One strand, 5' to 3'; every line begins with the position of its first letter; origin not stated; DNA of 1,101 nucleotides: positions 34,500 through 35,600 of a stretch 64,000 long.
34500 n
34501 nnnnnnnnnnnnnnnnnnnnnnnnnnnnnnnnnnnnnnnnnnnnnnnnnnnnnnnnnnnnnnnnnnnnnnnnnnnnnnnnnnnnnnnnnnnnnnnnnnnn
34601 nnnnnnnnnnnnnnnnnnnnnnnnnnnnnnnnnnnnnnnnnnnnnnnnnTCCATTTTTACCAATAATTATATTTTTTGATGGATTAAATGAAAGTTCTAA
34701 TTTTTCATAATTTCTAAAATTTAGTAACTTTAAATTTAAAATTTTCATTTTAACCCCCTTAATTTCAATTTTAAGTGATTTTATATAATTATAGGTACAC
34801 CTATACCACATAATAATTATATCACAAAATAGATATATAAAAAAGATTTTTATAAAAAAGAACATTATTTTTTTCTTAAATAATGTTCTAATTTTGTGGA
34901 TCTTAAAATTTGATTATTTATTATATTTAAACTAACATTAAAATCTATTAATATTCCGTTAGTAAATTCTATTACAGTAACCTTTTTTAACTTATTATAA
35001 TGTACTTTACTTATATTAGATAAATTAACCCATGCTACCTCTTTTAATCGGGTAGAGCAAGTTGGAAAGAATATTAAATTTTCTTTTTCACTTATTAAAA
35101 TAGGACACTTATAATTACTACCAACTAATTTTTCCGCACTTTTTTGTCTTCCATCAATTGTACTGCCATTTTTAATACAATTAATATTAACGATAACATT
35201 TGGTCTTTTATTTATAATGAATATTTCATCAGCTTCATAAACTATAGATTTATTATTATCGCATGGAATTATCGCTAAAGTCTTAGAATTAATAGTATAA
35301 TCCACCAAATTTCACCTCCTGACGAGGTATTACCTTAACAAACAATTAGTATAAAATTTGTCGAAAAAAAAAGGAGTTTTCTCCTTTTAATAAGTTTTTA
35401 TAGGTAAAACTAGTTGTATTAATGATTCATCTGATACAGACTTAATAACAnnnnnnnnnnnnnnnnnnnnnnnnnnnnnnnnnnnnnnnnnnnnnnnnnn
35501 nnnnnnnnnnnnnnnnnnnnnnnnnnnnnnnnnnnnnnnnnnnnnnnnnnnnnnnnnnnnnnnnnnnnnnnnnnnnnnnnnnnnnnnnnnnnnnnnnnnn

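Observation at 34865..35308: ComK-family gene occupying the dnaN-recF slot at the replication origin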

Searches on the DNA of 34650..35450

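Call 78: search_rna_families(source=window, start=34650, end=35450, threshold=evalue, max_evalue=1)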
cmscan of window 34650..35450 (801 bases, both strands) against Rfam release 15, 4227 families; matches with E-value up to 1: 1.
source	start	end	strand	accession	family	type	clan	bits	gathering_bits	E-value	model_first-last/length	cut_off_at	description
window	35364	35389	-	RF04343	Plastid-psbA-2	Cis-reg;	CL00153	19.6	55.8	0.72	1-60/60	no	Plastid-psbA-2 3UTR RNA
